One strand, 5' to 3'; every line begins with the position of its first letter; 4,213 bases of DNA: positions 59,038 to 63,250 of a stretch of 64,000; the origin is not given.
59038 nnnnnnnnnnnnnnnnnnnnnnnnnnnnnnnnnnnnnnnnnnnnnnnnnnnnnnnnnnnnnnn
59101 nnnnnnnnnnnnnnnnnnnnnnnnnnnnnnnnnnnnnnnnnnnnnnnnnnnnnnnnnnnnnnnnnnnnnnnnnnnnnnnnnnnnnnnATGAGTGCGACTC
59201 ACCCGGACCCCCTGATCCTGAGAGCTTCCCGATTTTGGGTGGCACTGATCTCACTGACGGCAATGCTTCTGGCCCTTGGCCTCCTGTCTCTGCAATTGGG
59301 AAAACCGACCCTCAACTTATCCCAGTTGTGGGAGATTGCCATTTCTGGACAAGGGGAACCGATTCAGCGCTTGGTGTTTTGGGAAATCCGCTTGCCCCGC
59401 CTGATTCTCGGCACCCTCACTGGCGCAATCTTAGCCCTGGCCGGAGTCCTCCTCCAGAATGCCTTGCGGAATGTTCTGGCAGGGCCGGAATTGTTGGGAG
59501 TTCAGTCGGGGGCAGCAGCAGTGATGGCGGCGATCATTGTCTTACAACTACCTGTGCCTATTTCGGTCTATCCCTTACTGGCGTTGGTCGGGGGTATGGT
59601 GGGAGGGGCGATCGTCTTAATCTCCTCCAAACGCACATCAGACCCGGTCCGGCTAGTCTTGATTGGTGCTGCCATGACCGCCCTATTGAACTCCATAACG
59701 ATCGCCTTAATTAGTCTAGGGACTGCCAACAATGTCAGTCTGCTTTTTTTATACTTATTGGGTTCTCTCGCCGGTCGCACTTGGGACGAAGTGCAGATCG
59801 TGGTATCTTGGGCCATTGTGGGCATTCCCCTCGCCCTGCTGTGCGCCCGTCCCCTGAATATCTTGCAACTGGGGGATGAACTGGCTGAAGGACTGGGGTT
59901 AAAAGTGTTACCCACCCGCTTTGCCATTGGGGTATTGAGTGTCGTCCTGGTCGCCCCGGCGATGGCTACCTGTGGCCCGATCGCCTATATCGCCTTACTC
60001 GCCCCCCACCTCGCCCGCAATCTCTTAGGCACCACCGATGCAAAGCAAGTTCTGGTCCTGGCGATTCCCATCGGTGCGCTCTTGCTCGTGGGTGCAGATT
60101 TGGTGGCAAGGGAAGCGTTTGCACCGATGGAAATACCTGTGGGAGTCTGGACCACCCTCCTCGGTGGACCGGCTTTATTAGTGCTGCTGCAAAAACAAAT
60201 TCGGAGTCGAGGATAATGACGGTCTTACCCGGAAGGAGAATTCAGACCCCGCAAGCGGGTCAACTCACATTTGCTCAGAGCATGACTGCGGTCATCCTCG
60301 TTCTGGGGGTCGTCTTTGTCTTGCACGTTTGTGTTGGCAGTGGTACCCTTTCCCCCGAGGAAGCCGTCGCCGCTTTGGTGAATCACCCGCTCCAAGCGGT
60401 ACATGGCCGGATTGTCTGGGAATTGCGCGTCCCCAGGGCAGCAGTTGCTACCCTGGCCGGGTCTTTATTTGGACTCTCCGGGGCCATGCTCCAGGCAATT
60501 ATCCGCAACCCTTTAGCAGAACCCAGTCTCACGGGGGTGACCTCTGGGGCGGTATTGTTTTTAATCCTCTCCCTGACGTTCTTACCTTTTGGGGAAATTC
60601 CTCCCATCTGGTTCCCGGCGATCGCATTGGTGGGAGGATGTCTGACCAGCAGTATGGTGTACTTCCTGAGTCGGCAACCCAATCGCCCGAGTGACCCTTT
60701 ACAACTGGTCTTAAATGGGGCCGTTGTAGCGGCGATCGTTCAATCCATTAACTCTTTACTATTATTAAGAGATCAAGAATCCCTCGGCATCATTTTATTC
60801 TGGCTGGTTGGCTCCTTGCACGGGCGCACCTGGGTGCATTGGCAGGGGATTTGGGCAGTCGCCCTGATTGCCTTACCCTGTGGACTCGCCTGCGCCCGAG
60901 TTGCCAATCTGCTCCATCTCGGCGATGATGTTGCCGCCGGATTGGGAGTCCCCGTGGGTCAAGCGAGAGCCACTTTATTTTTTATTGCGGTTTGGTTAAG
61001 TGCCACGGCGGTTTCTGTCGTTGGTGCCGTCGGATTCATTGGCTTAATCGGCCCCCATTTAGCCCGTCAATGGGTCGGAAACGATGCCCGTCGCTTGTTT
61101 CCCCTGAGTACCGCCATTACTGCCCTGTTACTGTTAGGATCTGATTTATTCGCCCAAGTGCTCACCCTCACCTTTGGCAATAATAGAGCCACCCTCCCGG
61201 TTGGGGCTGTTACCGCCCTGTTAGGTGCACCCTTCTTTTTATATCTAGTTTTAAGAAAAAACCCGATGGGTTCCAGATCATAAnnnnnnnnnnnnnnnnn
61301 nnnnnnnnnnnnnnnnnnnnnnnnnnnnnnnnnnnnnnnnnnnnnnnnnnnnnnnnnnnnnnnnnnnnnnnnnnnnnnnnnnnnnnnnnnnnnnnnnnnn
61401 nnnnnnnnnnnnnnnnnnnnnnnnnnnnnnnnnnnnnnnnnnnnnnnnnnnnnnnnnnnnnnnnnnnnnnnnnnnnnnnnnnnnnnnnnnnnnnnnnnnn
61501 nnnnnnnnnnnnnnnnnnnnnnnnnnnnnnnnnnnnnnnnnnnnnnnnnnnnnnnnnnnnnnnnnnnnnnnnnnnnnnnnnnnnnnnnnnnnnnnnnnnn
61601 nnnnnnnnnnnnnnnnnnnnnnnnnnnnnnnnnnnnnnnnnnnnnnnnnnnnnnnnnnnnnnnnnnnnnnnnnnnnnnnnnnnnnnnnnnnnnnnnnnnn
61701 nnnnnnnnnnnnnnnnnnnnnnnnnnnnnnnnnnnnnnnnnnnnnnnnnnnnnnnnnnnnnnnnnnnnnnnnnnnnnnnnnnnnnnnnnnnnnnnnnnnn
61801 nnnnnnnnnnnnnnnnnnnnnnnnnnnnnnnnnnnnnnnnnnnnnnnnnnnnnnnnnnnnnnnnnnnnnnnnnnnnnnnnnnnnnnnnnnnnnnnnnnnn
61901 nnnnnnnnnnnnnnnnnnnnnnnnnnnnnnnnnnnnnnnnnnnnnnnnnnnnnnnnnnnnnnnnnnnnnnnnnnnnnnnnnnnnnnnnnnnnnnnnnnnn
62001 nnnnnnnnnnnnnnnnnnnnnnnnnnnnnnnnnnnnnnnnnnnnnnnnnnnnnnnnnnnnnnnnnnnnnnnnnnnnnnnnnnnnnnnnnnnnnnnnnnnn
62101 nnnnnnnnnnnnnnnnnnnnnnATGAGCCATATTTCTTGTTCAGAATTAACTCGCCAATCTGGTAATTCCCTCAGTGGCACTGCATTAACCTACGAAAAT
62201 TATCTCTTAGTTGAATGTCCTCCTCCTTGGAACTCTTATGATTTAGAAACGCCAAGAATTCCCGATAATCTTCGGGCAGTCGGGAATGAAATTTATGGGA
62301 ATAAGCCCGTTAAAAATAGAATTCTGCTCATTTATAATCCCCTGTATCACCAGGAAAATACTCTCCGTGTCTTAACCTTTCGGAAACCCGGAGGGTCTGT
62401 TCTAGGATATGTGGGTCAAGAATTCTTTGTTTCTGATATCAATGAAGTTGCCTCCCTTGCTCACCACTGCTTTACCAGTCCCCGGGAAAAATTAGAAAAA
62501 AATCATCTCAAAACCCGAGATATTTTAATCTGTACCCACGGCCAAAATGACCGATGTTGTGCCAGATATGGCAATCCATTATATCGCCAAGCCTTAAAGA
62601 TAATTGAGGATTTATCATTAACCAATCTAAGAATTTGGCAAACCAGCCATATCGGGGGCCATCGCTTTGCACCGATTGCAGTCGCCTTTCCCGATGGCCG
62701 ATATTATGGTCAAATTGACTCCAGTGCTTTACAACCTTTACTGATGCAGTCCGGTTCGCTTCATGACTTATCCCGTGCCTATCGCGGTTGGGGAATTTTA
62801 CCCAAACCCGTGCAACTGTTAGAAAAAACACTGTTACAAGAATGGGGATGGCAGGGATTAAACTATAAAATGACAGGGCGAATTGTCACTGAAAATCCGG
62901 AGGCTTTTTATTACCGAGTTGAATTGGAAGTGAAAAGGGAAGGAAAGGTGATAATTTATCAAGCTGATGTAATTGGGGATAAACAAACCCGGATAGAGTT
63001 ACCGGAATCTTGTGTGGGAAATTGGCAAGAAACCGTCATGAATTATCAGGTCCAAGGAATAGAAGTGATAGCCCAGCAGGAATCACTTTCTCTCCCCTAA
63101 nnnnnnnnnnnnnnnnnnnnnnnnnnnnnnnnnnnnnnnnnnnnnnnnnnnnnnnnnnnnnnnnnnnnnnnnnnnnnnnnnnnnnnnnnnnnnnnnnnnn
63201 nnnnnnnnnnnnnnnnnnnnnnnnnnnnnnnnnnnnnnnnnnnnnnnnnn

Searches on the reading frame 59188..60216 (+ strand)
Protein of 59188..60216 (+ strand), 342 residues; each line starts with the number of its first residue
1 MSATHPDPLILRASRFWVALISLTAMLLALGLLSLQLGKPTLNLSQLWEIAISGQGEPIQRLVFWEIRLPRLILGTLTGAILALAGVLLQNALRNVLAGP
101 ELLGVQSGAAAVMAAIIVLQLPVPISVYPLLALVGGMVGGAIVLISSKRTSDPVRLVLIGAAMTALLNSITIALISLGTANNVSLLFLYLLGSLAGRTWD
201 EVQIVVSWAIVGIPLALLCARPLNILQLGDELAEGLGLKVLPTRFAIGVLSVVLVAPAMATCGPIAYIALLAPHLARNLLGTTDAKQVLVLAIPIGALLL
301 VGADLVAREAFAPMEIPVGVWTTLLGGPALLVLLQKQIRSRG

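Call 77: search_protein_families(library=pfam, proteins=[window:59188-60216:+], max_evalue=0.00001)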
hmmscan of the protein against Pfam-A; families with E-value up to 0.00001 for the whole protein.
window:59188-60216:+ (342 aa): 2 families
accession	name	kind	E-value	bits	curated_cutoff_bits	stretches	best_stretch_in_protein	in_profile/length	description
PF01032.23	FecCD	-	2.5e-77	260.4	26.5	1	27-336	2-311/311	FecCD transport family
PF00950.22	ABC-3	-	6e-06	26.4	20.1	1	129-301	56-226/258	ABC 3 transport family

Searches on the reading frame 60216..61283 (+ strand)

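Call 77: search_protein_families(library=pfam, proteins=[window:60216-61283:+], max_evalue=0.00001)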
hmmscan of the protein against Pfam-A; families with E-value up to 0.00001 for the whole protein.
window:60216-61283:+ (355 aa): 1 family
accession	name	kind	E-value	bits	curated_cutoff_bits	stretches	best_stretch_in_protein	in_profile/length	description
PF01032.23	FecCD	-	8.4e-82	275.1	26.5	1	30-347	2-311/311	FecCD transport family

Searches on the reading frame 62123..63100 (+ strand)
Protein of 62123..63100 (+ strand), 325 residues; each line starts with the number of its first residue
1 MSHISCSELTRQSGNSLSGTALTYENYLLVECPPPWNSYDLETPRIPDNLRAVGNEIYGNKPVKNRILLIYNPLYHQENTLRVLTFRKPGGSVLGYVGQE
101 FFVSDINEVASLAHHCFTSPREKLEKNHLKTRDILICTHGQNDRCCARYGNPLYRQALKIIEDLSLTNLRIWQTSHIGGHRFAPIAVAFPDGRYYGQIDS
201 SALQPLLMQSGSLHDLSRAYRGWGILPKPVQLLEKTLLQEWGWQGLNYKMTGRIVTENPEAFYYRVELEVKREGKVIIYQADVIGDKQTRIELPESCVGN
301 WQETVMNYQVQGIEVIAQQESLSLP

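Call 77: search_protein_families(library=pfam, proteins=[window:62123-63100:+], max_evalue=0.00001)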
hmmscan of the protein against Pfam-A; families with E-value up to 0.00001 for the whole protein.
window:62123-63100:+ (325 aa): 1 family
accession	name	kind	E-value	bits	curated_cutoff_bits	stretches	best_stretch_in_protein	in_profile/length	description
PF06999.17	Suc_Fer-like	-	1.7e-24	87.4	34.9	1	17-213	1-181/191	Sucrase/ferredoxin-like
